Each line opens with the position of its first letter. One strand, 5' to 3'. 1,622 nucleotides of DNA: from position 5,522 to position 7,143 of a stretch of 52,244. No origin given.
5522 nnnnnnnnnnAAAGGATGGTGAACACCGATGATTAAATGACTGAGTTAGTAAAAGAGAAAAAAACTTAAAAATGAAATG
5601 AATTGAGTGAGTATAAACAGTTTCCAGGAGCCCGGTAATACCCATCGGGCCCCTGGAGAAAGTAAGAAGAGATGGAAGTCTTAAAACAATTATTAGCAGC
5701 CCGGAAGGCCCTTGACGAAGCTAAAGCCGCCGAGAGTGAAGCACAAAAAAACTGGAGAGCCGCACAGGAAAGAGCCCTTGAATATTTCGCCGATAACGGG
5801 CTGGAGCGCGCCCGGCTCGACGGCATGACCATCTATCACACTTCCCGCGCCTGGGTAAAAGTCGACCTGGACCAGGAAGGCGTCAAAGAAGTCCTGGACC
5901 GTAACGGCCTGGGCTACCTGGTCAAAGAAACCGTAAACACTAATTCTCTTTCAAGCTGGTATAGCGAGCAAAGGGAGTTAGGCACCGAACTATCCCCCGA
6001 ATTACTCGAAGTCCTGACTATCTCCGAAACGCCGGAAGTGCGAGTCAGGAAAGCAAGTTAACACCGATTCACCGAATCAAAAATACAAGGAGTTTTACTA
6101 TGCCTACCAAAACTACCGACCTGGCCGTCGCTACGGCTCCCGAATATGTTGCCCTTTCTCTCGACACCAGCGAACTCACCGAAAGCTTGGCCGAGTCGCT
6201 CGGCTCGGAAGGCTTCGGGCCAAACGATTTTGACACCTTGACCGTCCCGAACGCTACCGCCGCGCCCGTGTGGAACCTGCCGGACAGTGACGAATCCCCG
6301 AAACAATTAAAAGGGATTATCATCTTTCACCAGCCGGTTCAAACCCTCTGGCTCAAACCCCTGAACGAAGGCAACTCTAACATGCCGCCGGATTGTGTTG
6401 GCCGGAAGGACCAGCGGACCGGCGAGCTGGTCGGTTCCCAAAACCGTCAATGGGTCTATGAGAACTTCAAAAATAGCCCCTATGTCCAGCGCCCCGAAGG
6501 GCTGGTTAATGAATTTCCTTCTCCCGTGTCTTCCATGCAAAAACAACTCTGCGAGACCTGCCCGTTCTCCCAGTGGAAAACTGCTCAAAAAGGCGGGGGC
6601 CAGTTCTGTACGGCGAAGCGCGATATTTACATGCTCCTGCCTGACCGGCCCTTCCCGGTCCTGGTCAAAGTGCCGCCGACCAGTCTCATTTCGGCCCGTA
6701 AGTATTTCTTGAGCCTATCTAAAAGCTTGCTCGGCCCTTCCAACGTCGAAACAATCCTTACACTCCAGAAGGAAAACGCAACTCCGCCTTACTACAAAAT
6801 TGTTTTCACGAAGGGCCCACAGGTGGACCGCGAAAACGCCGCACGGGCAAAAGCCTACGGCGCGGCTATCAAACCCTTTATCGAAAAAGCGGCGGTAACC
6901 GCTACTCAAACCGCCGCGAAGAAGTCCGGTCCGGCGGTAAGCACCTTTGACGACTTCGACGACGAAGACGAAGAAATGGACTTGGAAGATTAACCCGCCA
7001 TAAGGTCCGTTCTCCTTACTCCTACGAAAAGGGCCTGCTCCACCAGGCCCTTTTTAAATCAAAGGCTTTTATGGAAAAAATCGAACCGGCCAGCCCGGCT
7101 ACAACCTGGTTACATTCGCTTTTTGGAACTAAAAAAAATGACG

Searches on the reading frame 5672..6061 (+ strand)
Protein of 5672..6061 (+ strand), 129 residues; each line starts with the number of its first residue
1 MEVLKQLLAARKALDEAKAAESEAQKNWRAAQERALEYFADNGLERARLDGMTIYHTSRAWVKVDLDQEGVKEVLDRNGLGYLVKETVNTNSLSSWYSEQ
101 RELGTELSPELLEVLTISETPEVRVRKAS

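Call 17: search_protein_families(library=phrogs, proteins=[window:5672-6061:+], max_evalue=0.01)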
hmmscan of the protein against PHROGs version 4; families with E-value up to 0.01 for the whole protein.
window:5672-6061:+ (129 aa): 2 families
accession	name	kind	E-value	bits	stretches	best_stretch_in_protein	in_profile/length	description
phrog_2378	-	unknown function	3.1e-05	24.8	1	9-125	37-186/189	-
phrog_2480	-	unknown function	0.001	20.1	1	2-88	26-108/152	-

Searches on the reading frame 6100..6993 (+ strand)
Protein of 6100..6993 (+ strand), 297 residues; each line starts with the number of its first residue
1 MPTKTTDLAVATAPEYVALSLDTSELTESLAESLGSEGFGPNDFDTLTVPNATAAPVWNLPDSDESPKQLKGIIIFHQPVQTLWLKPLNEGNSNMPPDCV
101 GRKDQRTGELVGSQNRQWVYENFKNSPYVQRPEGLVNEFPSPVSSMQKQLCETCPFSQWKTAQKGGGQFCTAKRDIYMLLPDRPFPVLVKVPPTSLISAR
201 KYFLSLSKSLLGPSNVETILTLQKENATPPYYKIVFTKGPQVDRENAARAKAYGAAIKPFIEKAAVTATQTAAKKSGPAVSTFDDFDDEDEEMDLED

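Call 11: search_protein_families(library=pfam, proteins=[window:6100-6993:+], max_evalue=0.01)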
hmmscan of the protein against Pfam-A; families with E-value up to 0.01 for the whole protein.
window:6100-6993:+ (297 aa): 0 families

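Call 17: search_protein_families(library=phrogs, proteins=[window:6100-6993:+], max_evalue=0.01)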
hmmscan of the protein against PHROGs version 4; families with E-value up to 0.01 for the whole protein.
window:6100-6993:+ (297 aa): 2 families
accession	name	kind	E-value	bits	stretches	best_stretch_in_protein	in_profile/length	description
phrog_23155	-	unknown function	1.8e-19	71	2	150-274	111-238/255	-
phrog_5686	-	unknown function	7.9e-10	39.7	1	81-244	69-239/330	-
